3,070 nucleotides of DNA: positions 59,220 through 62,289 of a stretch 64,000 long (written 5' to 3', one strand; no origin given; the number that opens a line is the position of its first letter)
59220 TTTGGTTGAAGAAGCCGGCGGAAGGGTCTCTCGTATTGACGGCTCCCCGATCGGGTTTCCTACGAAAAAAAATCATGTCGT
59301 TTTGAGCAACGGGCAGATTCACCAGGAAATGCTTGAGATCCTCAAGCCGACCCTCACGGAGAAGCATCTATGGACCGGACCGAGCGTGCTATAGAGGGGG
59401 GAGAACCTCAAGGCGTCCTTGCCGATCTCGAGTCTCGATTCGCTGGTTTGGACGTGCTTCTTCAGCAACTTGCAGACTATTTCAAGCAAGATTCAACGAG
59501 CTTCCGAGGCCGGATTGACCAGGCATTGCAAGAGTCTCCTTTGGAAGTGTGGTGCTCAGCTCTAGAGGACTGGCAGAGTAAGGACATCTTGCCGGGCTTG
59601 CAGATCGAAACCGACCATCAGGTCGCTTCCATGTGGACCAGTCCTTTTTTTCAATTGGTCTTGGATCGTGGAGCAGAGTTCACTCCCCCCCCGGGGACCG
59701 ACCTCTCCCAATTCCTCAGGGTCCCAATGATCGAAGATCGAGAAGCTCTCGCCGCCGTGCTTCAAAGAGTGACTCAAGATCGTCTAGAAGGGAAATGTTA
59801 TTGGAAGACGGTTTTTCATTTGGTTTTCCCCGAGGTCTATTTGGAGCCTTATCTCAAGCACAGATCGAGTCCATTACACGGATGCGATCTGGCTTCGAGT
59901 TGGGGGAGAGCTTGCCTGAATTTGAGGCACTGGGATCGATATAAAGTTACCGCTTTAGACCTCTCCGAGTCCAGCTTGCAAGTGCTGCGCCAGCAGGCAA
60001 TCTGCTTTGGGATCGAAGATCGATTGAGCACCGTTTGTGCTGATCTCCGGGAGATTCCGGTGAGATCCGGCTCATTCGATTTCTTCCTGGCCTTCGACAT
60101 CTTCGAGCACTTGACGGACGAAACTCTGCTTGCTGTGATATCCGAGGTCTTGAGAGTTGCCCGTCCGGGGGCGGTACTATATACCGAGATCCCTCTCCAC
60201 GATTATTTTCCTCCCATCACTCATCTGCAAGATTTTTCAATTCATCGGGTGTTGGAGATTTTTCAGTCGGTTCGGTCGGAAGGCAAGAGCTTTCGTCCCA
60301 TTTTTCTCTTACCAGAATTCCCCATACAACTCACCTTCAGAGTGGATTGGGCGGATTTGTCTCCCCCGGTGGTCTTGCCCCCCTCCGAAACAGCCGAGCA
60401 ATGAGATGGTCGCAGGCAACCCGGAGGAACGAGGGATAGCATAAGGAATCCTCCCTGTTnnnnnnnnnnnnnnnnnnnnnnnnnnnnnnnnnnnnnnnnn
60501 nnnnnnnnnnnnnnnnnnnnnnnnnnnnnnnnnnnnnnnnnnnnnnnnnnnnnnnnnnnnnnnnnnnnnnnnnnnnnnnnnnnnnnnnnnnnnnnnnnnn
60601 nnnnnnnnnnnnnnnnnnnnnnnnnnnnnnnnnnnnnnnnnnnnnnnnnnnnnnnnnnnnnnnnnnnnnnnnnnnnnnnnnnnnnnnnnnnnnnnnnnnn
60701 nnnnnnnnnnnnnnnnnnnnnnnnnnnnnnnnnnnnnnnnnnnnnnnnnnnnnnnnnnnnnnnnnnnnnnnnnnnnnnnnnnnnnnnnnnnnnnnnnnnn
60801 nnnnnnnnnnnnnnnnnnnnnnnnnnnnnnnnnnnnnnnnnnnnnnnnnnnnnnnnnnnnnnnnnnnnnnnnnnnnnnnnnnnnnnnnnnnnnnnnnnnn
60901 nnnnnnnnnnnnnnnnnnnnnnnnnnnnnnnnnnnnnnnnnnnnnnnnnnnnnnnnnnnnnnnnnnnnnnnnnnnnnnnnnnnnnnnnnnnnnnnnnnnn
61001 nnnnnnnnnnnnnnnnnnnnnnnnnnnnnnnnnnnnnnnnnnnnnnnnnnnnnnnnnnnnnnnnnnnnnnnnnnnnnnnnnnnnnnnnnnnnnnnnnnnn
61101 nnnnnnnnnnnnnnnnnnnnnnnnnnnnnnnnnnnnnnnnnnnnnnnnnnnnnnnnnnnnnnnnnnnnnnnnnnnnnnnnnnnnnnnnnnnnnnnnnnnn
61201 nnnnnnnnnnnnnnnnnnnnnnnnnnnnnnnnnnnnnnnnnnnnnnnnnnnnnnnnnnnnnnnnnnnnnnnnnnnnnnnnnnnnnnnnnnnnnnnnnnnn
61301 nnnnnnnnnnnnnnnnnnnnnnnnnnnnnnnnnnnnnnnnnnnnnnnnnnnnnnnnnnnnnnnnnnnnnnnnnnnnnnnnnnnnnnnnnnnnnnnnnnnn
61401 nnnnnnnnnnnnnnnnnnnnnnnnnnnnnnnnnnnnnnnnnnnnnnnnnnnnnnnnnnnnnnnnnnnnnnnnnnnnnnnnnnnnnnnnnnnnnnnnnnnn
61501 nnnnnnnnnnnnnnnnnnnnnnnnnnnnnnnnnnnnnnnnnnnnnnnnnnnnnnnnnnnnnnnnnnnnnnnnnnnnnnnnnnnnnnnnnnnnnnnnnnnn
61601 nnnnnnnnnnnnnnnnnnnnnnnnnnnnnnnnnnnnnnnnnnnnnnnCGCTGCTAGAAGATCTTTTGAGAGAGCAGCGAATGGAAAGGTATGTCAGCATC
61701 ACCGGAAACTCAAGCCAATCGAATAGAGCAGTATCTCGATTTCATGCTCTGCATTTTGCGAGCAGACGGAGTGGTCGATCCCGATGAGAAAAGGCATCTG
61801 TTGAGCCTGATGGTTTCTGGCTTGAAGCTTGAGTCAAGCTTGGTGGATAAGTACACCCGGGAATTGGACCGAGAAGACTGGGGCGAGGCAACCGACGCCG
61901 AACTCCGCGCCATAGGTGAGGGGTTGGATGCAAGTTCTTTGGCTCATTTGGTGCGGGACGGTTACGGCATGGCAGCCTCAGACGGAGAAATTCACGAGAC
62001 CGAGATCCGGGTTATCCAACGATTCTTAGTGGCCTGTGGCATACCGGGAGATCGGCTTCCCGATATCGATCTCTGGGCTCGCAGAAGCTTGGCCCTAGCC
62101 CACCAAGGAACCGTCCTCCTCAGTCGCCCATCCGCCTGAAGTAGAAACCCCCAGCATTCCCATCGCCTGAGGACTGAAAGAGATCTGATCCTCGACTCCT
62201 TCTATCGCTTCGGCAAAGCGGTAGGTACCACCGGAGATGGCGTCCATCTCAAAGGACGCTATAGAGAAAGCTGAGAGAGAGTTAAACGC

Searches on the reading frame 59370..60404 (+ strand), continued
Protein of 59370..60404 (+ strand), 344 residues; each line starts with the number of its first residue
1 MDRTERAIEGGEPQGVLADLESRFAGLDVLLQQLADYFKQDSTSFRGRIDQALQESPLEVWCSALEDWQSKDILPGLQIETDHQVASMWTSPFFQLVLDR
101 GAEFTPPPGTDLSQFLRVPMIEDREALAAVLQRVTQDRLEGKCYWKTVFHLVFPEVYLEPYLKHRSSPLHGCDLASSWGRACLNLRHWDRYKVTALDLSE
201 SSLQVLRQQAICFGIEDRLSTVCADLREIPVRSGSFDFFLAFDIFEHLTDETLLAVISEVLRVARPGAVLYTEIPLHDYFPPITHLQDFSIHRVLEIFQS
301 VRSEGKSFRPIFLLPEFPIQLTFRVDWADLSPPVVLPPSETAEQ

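Call 70: search_protein_families(library=pfam, proteins=[L018:4944-6527:+, L027:8913-10631:+, L027:6008-7048:+], max_evalue=0.001)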
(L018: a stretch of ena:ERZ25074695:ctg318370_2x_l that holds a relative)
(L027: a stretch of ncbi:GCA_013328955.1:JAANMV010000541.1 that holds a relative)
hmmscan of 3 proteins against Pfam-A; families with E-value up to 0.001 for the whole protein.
L018:4944-6527:+ (527 aa): 0 families

L027:8913-10631:+ (572 aa): 1 family
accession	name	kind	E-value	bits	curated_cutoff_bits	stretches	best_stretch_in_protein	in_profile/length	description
PF02156.21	Glyco_hydro_26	-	7.3e-05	22.7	20.2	1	290-364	151-231/311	Glycosyl hydrolase family 26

L027:6008-7048:+ (346 aa): 0 families

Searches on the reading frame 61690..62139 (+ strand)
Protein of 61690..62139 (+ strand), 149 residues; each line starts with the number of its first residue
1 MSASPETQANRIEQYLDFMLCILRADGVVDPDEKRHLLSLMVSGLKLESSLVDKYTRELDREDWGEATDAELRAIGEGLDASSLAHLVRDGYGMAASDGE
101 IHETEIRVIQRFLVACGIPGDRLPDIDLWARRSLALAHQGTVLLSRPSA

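Call 3: search_protein_families(library=pfam, proteins=[window:61690-62139:+], max_evalue=0.01)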
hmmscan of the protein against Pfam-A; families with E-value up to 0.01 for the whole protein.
window:61690-62139:+ (149 aa): 1 family
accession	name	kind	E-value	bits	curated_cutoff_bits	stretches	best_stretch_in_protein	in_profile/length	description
PF05099.18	TerB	-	8.5e-10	39.4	24.4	1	21-119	10-109/118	Tellurite resistance protein TerB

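Call 4: search_protein_families(library=ncbifam, proteins=[window:61690-62139:+], max_evalue=0.01)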
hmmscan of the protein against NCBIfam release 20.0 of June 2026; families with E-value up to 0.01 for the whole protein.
window:61690-62139:+ (149 aa): 0 families

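Call 24: find_homologous_proteins(query=window:61690-62139:+)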
Query window:61690-62139:+ (149 aa): 63 proteins with E <= 0.001 among 113 candidates.
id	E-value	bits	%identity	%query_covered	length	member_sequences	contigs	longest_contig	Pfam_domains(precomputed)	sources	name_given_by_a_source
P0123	2.1e-91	321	100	100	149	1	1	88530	PF05099.19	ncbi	-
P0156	1.3e-82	293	90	100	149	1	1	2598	PF05099.19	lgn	-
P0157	6.6e-56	206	69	92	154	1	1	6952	PF05099.19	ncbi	-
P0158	1.1e-55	206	71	92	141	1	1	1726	PF05099.19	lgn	-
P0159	6.6e-55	203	65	93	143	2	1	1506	PF05099.19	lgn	-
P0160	1.6e-54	202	62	95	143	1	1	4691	PF05099.19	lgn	-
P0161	1.4e-53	199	67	95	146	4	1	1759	PF05099.19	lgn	-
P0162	5.3e-53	197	67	93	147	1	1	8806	PF05099.19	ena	-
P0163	1.9e-52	195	66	93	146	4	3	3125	PF05099.19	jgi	jgi:uncharacterized tellurite resistance protein B-like protein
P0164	2.2e-52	195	65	93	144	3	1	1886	PF05099.19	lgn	-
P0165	3.4e-52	194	62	93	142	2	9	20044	PF05099.19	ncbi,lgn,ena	-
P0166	6.9e-52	193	63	93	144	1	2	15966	PF05099.19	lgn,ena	-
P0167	1.6e-51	192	65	92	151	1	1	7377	PF05099.19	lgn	-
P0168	1.6e-51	192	64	91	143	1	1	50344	PF05099.19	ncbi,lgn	-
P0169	2.1e-51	192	64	95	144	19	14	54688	PF05099.19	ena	-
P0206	7.2e-42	161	54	95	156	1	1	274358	PF05099.19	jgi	jgi:uncharacterized tellurite resistance protein B-like protein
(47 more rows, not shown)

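Call 25: find_encoding_contigs(protein=P0206, flank=10000, max_places=2)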
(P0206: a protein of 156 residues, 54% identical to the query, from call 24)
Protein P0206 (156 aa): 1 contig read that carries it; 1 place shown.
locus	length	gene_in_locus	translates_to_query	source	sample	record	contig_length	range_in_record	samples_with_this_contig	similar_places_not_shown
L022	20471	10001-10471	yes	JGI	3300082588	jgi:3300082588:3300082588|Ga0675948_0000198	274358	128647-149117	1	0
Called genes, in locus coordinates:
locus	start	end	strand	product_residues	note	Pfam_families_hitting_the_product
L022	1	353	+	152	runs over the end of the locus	PF07705:CARDB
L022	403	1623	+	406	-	PF01071:GARS_A (weak), PF02786:CPSase_L_D2 (faint), PF02222:ATP-grasp, PF07478:Dala_Dala_lig_C (weak)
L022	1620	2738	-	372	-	PF02073:Peptidase_M29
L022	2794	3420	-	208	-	PF07238:PilZ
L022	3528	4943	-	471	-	PF05175:MTS, PF06325:PrmA (weak), PF09445:Methyltransf_15 (faint), PF13649:Methyltransf_25, PF13847:Methyltransf_31, PF08241:Methyltransf_11 (weak), PF08242:Methyltransf_12 (faint)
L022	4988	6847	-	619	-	PF04389:Peptidase_M28 (weak), PF01546:Peptidase_M20, PF05343:Peptidase_M42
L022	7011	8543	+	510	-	-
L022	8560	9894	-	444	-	-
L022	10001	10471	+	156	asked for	PF05099:TerB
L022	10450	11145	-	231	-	PF03745:DUF309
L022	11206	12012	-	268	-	PF09335:VTT_dom, PF00581:Rhodanese (faint)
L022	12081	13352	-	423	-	PF16656:Pur_ac_phosph_N, PF00149:Metallophos (weak)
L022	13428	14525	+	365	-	PF01699:Na_Ca_ex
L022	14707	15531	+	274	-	-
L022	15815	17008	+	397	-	-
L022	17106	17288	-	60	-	-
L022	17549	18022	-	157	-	-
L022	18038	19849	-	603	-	-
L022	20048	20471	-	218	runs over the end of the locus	-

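Call 26: find_encoding_contigs(protein=P0156, flank=10000, max_places=2)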
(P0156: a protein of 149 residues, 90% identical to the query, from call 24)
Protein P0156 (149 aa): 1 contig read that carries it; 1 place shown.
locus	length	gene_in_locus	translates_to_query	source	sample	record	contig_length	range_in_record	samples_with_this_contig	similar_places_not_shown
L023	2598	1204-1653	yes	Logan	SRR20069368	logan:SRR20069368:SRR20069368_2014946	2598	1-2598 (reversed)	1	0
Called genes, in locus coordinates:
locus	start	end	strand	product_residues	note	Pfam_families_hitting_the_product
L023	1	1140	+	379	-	?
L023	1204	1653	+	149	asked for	PF05099:TerB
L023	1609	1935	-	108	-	-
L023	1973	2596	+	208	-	?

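Call 27: find_encoding_contigs(protein=P0168, flank=10000, max_places=2)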
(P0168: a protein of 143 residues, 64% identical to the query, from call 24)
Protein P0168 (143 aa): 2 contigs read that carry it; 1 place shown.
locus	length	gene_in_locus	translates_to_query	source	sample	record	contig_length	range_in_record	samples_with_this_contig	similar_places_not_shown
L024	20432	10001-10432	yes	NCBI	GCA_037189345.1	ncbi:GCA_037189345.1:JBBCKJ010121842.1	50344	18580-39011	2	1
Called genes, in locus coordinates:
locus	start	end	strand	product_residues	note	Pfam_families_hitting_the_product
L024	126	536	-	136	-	-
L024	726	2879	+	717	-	PF00999:Na_H_Exchanger, PF00582:Usp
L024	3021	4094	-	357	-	PF01916:DS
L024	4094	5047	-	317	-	PF00491:Arginase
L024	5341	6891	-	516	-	PF01565:FAD_binding_4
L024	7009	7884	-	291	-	PF03372:Exo_endo_phos, PF19580:Exo_endo_phos_3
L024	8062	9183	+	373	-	PF00990:GGDEF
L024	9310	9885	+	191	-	PF00484:Pro_CA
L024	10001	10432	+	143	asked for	PF05099:TerB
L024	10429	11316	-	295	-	PF02163:Peptidase_M50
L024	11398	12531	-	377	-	PF04775:Bile_Hydr_Trans, PF08840:BAAT_C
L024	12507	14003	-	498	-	PF02446:Glyco_hydro_77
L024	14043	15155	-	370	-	-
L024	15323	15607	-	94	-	-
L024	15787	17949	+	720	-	PF13176:TPR_7 (faint), PF00515:TPR_1 (faint), PF07719:TPR_2 (faint), PF13181:TPR_8 (faint), PF13374:TPR_10 (faint), PF13424:TPR_12, PF17874:TPR_MalT, PF13424:TPR_12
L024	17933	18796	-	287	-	PF17820:PDZ_6 (weak)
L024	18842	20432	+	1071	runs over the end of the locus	PF13191:AAA_16, PF13432:TPR_16 (faint), PF12895:ANAPC3 (faint), PF00515:TPR_1 (faint), PF07719:TPR_2 (weak), PF13181:TPR_8 (faint), PF13414:TPR_11 (faint), PF13424:TPR_12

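Call 32: search_solved_structures(query=window:61690-62139:+, max_evalue=1)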
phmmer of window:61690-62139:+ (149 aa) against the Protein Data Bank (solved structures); distinct sequences matched with E-value up to 1: 2.
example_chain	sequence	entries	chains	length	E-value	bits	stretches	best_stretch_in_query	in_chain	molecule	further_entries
2ou3_A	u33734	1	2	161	0.0039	20.6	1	15-126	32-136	Tellurite resistance protein of COG3793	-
2h5n_A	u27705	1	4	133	0.034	17.5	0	83-146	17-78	Hypothetical protein PG_1108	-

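Call 36: find_related_loci(query=A3, collection=metagenome_contigs, flank=8000)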
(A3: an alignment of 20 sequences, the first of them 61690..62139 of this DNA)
Query A3 (149 aa) in metagenome_contigs; peptide patterns used: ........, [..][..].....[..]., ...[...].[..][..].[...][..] (x = any residue, [..] = any of these).
352 stretches matched a pattern; 8 encode a relative of the query (tblastn E <= 1e-3); 7 distinct loci.
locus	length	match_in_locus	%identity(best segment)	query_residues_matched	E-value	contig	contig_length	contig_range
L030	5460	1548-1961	62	9-146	1e-56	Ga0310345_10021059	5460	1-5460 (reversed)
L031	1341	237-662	63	4-145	1e-58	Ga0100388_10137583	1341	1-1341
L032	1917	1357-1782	63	4-145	4e-57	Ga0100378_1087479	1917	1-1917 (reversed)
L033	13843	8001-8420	60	9-148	6e-53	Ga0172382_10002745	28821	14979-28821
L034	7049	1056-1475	60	9-148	6e-53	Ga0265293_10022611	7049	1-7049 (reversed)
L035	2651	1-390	64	16-145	2e-51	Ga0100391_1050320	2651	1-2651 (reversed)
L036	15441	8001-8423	64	9-149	3e-57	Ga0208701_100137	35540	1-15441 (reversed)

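Call 40: search_protein_families(library=pfam, proteins=[L036:1196-2281:+, L036:2706-3365:-, L036:3391-4269:+, L036:4281-5282:+, L036:5279-6238:+, L036:6295-7161:-, L036:7154-7921:-, L036:8774-9556:+, L036:9618-10364:+, L036:10548-12509:+], max_evalue=0.001)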
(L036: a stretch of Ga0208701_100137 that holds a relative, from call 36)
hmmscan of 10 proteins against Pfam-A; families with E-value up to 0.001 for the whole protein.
L036:1196-2281:+ (361 aa): 4 families
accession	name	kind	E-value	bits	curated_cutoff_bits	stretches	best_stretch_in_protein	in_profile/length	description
PF18845.6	baeRF_family3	-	2.8e-17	64.1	31.5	1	134-314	4-168/168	Bacterial archaeo-eukaryotic release factor family 3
PF18848.6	baeRF_family6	-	4.1e-15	56.9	27.5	1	133-274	4-145/149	Bacterial archaeo-eukaryotic release factor family 6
PF18849.6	baeRF_family7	-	5.7e-11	43.2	27.2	1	134-274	3-140/144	Bacterial archaeo-eukaryotic release factor family 7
PF18851.6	baeRF_family8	-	0.00016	22.1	27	1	190-278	46-135/141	Bacterial archaeo-eukaryotic release factor family 8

L036:2706-3365:- (219 aa): 0 families

L036:3391-4269:+ (292 aa): 1 family
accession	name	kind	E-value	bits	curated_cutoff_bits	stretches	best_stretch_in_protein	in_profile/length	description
PF00459.30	Inositol_P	-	1.7e-68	231.5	27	1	20-271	4-261/271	Inositol monophosphatase family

L036:4281-5282:+ (333 aa): 1 family
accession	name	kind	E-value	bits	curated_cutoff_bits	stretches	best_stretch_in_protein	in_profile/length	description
PF00296.26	Bac_luciferase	-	6e-44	151.1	27.9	1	1-267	1-241/314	Luciferase-like monooxygenase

L036:5279-6238:+ (319 aa): 1 family
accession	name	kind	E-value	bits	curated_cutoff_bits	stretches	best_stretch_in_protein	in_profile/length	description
PF00156.33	Pribosyltran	-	1.3e-05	25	26.3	1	47-172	10-128/158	Phosphoribosyl transferase domain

L036:6295-7161:- (288 aa): 1 family
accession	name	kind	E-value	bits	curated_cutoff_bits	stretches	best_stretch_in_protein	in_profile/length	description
PF10127.15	RlaP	-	4.1e-19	69.7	23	1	10-222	17-169/249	RNA repair pathway DNA polymerase beta family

L036:7154-7921:- (255 aa): 1 family
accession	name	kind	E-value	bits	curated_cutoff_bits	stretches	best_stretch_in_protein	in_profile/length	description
PF10127.15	RlaP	-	1.4e-37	130.2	23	1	23-247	21-248/249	RNA repair pathway DNA polymerase beta family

L036:8774-9556:+ (260 aa): 1 family
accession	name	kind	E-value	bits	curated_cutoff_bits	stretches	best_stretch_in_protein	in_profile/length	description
PF03009.23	GDPD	-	8.5e-18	65.8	23.6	1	38-139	1-112/244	Glycerophosphoryl diester phosphodiesterase family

L036:9618-10364:+ (248 aa): 1 family
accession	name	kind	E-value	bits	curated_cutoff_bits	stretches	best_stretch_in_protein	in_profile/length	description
PF07238.19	PilZ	-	5.3e-26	91.4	22.5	2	139-238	1-100/102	PilZ domain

L036:10548-12509:+ (653 aa): 29 families (the best 25 are shown)
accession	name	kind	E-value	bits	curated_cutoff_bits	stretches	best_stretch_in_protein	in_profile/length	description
PF00069.31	Pkinase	-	5.1e-43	147.8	31.7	1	13-267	1-258/263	Protein kinase domain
PF07714.23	PK_Tyr_Ser-Thr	-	1.6e-25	90.4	23.1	1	15-261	3-249/258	Protein tyrosine and serine/threonine kinase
PF25174.1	Beta-prop_THOC3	-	9.9e-23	80.9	305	1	379-589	67-263/272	THOC3 beta-propeller domain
PF25173.1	Beta-prop_WDR3_1st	-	1.8e-22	80.4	154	2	582-648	31-97/184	WDR3 first beta-propeller domain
PF23414.1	Beta-prop_EML_2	-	3.9e-20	72.8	90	2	510-648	11-150/266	Echinoderm microtubule-associated protein second beta-propeller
PF24817.1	WD40_WDHD1_1st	-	6.9e-20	71.8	109.9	2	583-643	89-149/291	WDHD1 first WD40 domain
PF00400.38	WD40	-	7.7e-19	67.7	27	0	531-558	5-30/39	WD domain, G-beta repeat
PF24814.1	WD40_Prp19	-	1.5e-18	67.3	320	1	511-643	149-281/281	Prp19 WD40 domain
PF12894.13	ANAPC4_WD40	-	7.2e-18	65.1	22.9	1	507-578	5-77/91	Anaphase-promoting complex subunit 4 WD40 domain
PF24807.1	WD40_CDC20-Fz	-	1.9e-17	63.9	200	2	538-649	50-162/292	CDC20/Fizzy WD40 domain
PF23393.2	Beta-prop_WDR90_POC16_2nd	-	3.3e-13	49.9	60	1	459-567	5-106/291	WDR90/POC16, second beta-propeller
PF25172.1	Beta-prop_WDR3_2nd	-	4.2e-12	46.3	140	1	460-645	50-240/293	WDR3 second beta-propeller domain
PF24782.2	WD40_MABP1-WDR62_2nd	-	5.4e-12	45.8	290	1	578-648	86-159/341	MABP1/WDR62 second WD40 domain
PF25171.1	Beta-prop_WDR36-Utp21_1st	-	1.6e-11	44.6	80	1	540-645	151-259/266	WDR36/Utp21 first beta-propeller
PF24796.1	WDR55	-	2.6e-10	40.3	200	1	541-632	9-106/296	WDR55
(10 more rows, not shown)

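Call 54: search_protein_families(library=padloc, proteins=[window:61690-62139:+], max_evalue=0.01)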
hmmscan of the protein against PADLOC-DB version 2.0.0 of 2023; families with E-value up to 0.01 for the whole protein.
window:61690-62139:+ (149 aa): 1 family
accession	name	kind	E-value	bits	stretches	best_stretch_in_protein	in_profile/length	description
PDLC03833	BnzA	-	0.0021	14.8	1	13-111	164-266/544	-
